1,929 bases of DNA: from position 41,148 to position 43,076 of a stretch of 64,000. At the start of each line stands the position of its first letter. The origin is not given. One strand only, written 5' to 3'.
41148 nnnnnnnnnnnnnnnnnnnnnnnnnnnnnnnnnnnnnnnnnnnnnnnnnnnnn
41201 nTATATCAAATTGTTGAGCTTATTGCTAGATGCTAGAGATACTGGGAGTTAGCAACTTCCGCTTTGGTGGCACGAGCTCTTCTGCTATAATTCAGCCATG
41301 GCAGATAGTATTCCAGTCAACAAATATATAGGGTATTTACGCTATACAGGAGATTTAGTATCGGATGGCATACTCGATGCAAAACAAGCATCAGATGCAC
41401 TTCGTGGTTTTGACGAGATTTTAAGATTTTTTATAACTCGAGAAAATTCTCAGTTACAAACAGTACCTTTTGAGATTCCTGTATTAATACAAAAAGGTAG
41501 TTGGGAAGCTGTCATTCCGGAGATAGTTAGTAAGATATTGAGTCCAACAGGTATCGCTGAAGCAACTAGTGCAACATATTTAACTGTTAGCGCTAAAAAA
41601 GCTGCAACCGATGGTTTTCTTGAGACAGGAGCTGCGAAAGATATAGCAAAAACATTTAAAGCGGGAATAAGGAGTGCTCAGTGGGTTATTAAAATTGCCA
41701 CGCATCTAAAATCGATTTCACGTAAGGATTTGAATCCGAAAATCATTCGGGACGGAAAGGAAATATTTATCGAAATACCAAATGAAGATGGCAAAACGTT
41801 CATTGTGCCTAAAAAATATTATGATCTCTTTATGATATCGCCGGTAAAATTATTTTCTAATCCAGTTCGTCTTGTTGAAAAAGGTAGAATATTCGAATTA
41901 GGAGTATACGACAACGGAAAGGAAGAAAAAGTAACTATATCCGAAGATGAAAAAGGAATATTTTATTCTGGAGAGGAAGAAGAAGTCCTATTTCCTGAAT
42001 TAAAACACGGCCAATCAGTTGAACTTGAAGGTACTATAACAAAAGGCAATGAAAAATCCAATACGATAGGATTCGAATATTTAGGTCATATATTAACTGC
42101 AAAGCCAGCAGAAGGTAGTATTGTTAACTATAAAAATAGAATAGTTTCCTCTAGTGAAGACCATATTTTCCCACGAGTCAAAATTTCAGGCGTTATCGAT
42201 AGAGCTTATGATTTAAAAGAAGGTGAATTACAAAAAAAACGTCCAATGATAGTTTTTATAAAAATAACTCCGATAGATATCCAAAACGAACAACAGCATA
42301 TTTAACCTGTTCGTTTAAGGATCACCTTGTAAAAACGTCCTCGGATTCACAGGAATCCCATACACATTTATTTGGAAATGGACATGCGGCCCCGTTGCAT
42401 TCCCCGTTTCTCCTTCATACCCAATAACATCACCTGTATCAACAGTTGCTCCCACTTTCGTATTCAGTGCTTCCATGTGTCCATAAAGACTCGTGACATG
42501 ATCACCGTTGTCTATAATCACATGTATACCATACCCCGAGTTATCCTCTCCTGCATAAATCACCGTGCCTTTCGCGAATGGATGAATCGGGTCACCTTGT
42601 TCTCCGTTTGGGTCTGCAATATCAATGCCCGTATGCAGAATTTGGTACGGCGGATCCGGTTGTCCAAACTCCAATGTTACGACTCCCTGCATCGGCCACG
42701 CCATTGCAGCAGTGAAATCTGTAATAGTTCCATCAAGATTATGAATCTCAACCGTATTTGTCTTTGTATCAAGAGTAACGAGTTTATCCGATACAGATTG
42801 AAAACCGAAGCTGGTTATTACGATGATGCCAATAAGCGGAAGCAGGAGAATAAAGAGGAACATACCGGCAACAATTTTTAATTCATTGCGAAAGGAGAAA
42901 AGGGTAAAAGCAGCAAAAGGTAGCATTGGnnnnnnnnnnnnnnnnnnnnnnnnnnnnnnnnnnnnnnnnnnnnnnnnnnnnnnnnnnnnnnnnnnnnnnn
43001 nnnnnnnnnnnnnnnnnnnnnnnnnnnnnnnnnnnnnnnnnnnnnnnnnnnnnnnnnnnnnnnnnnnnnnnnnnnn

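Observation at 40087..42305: PLD(HKD) nuclease, small acidic protein, TM2 protein and a 335-aa orphan right after the recombinase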

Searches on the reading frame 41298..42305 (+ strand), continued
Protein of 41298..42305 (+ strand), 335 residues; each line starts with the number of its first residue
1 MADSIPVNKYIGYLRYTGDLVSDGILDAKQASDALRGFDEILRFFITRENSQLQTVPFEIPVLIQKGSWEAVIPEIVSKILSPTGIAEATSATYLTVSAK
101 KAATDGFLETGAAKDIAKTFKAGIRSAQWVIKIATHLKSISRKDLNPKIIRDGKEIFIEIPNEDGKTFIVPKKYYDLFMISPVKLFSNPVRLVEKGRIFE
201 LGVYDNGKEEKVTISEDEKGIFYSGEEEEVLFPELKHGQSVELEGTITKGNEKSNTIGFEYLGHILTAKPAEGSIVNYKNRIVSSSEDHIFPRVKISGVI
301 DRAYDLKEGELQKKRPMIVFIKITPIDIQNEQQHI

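Call 36: fold_search(model_id=the predicted structure, library=pdb)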
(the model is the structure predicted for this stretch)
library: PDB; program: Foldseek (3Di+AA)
matches with E <= 10: 1156; with E <= 0.001: 1
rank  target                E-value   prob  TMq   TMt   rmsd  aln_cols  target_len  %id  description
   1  4rmf                  8.6e-04  1.00  0.22  0.13   7.2       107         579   15  Biochemical and structural characterization of mycobacterial aspartyl-tRNA synthetase AspS, a promising TB drug target (released 2014-11-19)
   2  5w25_A                2.2e-03  1.00  0.22  0.13   7.4       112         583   13  Crystal structure of Aspartyl-tRNA synthetase from Mycobacterium tuberculosis complexed with L-Aspartic Acid (released 2017-06-14)
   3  4o2d_A                3.4e-03  1.00  0.21  0.13   7.1       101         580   15  Crystal structure of aspartyl-tRNA synthetase from Mycobacterium smegmatis with bound aspartic acid (released 2014-01-22)
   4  8aas_C                4.3e-03  1.00  0.18  0.49   5.2        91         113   12  Crystal structure of the Pyrococcus abyssi RPA trimerization core bound to poly-dT20 ssDNA (released 2023-05-03)
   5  1b8a_A                5.1e-03  1.00  0.20  0.16   5.9       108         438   16  ASPARTYL-TRNA SYNTHETASE (released 1999-02-02)
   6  8aaj_C                6.0e-03  1.00  0.18  0.49   5.3        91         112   12  Crystal structure of the Pyrococcus abyssi RPA (apo form) (released 2023-05-03)
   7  1efw_A                6.0e-03  1.00  0.18  0.11   5.6        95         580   15  Crystal structure of aspartyl-tRNA synthetase from Thermus thermophilus complexed to tRNAasp from Escherichia coli (released 2000-06-19)
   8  5w25_B                6.7e-03  1.00  0.22  0.14   7.2       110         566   14  Crystal structure of Aspartyl-tRNA synthetase from Mycobacterium tuberculosis complexed with L-Aspartic Acid (released 2017-06-14)
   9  4jbj_B                6.7e-03  0.87  0.17  0.27  19.9       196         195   11  Structural mimicry for functional antagonism (released 2013-06-26)
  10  4gn5_B                7.9e-03  1.00  0.20  0.54   4.9       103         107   14  OBody AM3L15 bound to hen egg-white lysozyme (released 2013-08-21)
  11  8d0b_C                8.8e-03  1.00  0.19  0.50   5.3       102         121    9  Human CST-DNA polymerase alpha/primase preinitiation complex bound to 4xTEL-foldback template (released 2022-06-22)
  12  4jbj_A                8.8e-03  0.80  0.17  0.27  19.9       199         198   10  Structural mimicry for functional antagonism (released 2013-06-26)
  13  2oq0_D                9.9e-03  0.84  0.18  0.31  20.7       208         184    8  Crystal Structure of the First HIN-200 Domain of Interferon-Inducible Protein 16 (released 2007-02-27)
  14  6sjc_B                1.0e-02  1.00  0.20  0.12   5.5       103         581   16  Structure of T. thermophilus AspRS in Complex with 5'-O-(N-(L-aspartyl)-sulfamoyl)adenosine (released 2020-01-08)
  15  1c0a_A                1.2e-02  1.00  0.19  0.12   6.0        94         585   13  CRYSTAL STRUCTURE OF THE E. COLI ASPARTYL-TRNA SYNTHETASE : TRNAASP : ASPARTYL-ADENYLATE COMPLEX (released 1999-11-23)
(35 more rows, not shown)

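Call 41: search_protein_families(library=pfam, alignment_id=A2, max_evalue=0.00001)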
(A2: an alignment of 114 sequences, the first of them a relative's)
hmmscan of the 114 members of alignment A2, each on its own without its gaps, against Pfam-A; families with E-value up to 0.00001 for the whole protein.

A. member 1, L001:7254-7955:+ (234 aa): 0 families

B. families by the number of members that match (of 114 scanned): 118 families (the first 25 are shown)
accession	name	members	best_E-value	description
PF01420.25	Methylase_S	4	1.3e-48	Type I restriction modification DNA specificity domain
PF07075.17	NamZ_N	2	6.1e-75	Exo-beta-N-acetylmuramidase NamZ, N-terminal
PF00183.23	HSP90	2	4.2e-55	Hsp90 protein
PF04313.20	HSDR_N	2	2e-47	Type I restriction enzyme R protein N terminus (HSDR_N)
PF07669.17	Eco57I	2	3.4e-40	Eco57I restriction-modification methylase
PF20732.2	NamZ_C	2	5.5e-34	Exo-beta-N-acetylmuramidase NamZ, C-terminal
PF00239.26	Resolvase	2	4e-24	Resolvase, N terminal domain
PF07508.19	Recombinase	2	1.4e-20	Recombinase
PF02384.22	N6_Mtase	2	2.6e-19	N-6 DNA Methylase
PF13479.12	AAA_24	2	2.5e-16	AAA domain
PF13589.12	HATPase_c_3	2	5.8e-12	Histidine kinase-, DNA gyrase B-, and HSP90-like ATPase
PF20473.4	MmeI_Mtase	2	9.6e-11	MmeI, DNA-methyltransferase domain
PF02518.31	HATPase_c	2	2.6e-09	Histidine kinase-, DNA gyrase B-, and HSP90-like ATPase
PF13408.12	Zn_ribbon_recom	2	9.6e-09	Recombinase zinc beta ribbon domain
PF01432.26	Peptidase_M3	1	1.3e-134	Peptidase family M3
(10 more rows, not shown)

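Call 42: search_protein_families(library=padloc, alignment_id=A2, max_evalue=0.00001)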
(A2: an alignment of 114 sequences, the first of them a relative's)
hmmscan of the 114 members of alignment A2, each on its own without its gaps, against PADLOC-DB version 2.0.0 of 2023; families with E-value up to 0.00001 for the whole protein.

A. member 1, L001:7254-7955:+ (234 aa): 0 families

B. families by the number of members that match (of 114 scanned): 373 families (the first 25 are shown)
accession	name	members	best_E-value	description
PDLC04137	mad5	4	1.7e-36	mads_5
PDLC03099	Specificity_I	3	5.7e-103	Type I specificity subunit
PDLC03154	Specificity_I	3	3.7e-92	Type I specificity subunit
PDLC03086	Specificity_I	3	6.6e-79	Type I specificity subunit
PDLC03068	Specificity_I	3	8.9e-79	Type I specificity subunit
PDLC03089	Specificity_I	3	4.5e-74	Type I specificity subunit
PDLC03168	Specificity_I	3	5.2e-72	Type I specificity subunit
PDLC03092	Specificity_I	3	1.1e-65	Type I specificity subunit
PDLC03592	Specificity_II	3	2.7e-63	Type II specificity subunit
PDLC03161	Specificity_I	3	5.3e-55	Type I specificity subunit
PDLC03019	MTase_I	3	3.4e-54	Type I methyltransferase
PDLC03119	Specificity_I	3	1.1e-45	Type I specificity subunit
PDLC03062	Specificity_I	3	1.6e-45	Type I specificity subunit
PDLC03108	Specificity_I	3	7.5e-45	Type I specificity subunit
PDLC03084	Specificity_I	3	4.2e-44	Type I specificity subunit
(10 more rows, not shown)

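Call 44: search_dna_similar(query=window:41298-42302:+, collection=phages, mode=protein, max_evalue=0.001)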
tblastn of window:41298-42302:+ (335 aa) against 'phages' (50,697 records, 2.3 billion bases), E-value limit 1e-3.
No match.

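Call 45: search_dna_similar(query=window:41298-42302:+, collection=plasmids, mode=protein, max_evalue=0.001)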
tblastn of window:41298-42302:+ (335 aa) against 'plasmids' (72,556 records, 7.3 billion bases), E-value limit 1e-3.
Records with a match: 2; places in all: 2; records where one place covers at least 80% of the query: 2.
Best place of each record, by identity: <60% 2.
By first word of the organism name: Vibrio 2.
By predicted mobility (MOB-suite, as given by PLSDB): non-mobilizable 2.
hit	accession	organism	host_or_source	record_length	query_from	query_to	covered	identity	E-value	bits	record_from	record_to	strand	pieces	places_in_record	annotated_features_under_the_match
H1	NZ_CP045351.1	Vibrio aquimaris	pure culture,Non-filtered water from ...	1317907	9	330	96%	35.9%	8e-56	202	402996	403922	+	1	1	none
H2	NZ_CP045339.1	Vibrio sp. THAF190c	pure culture,Surface of a polyethylene ...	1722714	9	330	96%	35.8%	5e-57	206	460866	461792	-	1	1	none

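Call 46: get_annotated_region(hit=H1, flank=7000)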
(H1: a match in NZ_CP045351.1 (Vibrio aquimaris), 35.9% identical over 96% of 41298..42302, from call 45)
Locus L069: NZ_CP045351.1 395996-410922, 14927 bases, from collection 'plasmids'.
description: Vibrio aquimaris strain THAF100 plasmid pTHAF100_a, complete sequence
organism: Vibrio aquimaris (NCBI taxid 2587862)
taxonomy: Bacteria; Pseudomonadota; Gammaproteobacteria; Vibrionales; Vibrionaceae; Vibrio; Vibrio aquimaris
host: -; source: pure culture,Non-filtered water from the water column of tank 6 of a marine aquarium containing stony-coral ...; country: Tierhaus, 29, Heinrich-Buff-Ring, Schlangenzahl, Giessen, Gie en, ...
typing (MOB-suite, as given by PLSDB): non-mobilizable
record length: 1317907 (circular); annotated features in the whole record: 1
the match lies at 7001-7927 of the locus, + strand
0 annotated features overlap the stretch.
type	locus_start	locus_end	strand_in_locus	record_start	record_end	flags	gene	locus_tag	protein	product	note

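Call 59: search_protein_representatives(alignment_id=A1)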
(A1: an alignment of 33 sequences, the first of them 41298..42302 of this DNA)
Query: 33 sequences, 331 profile positions. Proteins with E-value up to 0.001 (for the whole library): 303; up to 1e-10: 246; up to 1e-30: 154. The best 150 are listed.
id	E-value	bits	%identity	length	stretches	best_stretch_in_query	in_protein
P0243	8.1e-127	439.0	-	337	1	3-330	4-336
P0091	2.4e-118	411.2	-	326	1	5-330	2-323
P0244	1.7e-116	405.1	-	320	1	4-325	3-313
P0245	2.2e-116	404.7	-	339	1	3-330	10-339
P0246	1.1e-115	402.5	-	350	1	4-328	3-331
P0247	5.5e-115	400.1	-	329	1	3-330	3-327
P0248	7.1e-112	389.9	-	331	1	3-325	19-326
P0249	7.6e-111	386.5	-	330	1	7-330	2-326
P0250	1.2e-110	385.9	-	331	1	4-330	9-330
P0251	3.1e-110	384.5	-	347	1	5-330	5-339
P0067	4.5e-110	384.0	-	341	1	4-327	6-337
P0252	5.6e-110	383.7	-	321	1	5-330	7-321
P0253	1.3e-109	382.5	-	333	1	7-330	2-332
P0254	1.4e-109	382.4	-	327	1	6-330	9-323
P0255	1.0e-108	379.5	-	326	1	2-326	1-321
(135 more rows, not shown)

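Call 85: find_encoding_contigs(protein=P0066, flank=8000, max_places=1)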
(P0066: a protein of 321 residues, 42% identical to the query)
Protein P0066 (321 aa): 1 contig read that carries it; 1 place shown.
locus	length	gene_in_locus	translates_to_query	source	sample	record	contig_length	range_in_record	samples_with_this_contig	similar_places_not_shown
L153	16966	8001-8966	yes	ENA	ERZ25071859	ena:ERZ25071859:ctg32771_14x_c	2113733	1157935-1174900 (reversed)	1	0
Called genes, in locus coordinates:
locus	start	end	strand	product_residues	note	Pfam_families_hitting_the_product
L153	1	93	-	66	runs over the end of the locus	-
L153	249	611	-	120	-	PF01245:Ribosomal_L19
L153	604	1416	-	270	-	PF01746:tRNA_m1G_MT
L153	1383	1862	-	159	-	PF01782:RimM, PF24986:PRC_RimM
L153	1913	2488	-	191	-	PF00886:Ribosomal_S16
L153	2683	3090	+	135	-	PF12161:HsdM_N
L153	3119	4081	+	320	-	PF02384:N6_Mtase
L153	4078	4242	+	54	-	-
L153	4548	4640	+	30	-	-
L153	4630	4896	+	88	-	-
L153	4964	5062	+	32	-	-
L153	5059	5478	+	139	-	PF08780:NTase_sub_bind, PF01934:HepT-like (weak)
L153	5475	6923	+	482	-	PF18765:Polbeta, PF01420:Methylase_S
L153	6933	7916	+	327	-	PF13638:PIN_4 (weak), PF16289:PIN_12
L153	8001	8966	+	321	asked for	-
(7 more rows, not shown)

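Call 86: find_encoding_contigs(protein=P0110, flank=8000, max_places=1)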
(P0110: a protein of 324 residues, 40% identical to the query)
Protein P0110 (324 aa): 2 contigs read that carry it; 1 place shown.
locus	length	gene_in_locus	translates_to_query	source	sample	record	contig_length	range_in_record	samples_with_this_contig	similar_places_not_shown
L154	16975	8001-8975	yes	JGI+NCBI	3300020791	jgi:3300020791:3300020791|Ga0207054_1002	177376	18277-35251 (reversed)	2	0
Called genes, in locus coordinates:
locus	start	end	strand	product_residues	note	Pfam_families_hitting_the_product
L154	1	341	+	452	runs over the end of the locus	PF01225:Mur_ligase, PF08245:Mur_ligase_M, PF02875:Mur_ligase_C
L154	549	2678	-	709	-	PF01138:RNase_PH, PF03725:RNase_PH_C, PF03726:PNPase (weak), PF01138:RNase_PH, PF00013:KH_1, PF00575:S1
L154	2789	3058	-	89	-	PF00312:Ribosomal_S15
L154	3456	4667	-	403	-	PF04466:Terminase_3, PF17288:Terminase_3C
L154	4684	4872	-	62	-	-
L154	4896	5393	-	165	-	-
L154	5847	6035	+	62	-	-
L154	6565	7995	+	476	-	-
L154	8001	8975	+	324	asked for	-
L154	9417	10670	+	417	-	PF02684:LpxB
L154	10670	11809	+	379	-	PF08486:SpoIID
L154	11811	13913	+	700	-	PF13567:DUF4131, PF03772:Competence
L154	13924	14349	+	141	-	PF03061:4HBT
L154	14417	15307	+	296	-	-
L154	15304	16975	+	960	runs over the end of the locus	PF13620:CarboxypepD_reg, PF13715:CarbopepD_reg_2, PF22904:NOMO1-like_2nd (weak), PF14905:OMP_b-brl_3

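Call 98: search_solved_structures(query=A1, max_evalue=1, show_alignments=1)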
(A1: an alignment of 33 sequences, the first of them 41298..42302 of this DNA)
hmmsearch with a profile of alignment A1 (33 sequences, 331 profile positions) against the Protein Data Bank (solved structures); distinct sequences matched with E-value up to 1: 1.
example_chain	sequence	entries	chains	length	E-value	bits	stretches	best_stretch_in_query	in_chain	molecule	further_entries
7xfp_A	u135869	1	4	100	0.041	15.9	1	231-311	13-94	IceA2 protein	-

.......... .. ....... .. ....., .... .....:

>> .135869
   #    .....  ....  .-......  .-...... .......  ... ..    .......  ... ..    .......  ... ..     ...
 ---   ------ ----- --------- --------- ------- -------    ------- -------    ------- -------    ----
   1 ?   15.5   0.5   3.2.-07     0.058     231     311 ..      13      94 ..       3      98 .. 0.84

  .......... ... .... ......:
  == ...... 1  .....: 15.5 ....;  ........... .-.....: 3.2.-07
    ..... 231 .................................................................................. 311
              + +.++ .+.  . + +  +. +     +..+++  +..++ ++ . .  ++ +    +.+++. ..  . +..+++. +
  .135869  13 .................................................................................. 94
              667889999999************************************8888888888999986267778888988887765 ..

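Call 104: find_related_loci(query=A1, collection=viral_contigs, flank=6000)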
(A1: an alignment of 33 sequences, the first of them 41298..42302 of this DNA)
Query A1 (335 aa) in viral_contigs; peptide patterns used: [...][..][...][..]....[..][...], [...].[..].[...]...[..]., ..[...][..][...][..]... (x = any residue, [..] = any of these).
162 stretches matched a pattern, but none encodes a relative of the query by tblastn (E <= 1e-3).

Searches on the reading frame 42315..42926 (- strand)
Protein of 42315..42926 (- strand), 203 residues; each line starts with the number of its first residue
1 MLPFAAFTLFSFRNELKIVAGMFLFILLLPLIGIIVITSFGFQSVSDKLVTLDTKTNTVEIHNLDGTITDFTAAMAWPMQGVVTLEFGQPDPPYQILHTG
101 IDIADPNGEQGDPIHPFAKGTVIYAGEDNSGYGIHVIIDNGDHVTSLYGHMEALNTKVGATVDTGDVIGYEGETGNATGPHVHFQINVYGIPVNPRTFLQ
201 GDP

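Call 3: search_protein_families(library=pfam, proteins=[window:42315-42926:-], max_evalue=0.01)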
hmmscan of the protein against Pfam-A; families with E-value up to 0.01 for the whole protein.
window:42315-42926:- (203 aa): 1 family
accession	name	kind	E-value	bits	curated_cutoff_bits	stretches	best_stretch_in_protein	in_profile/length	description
PF01551.29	Peptidase_M23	-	1.2e-26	93.1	28.7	1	98-195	3-96/96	Peptidase family M23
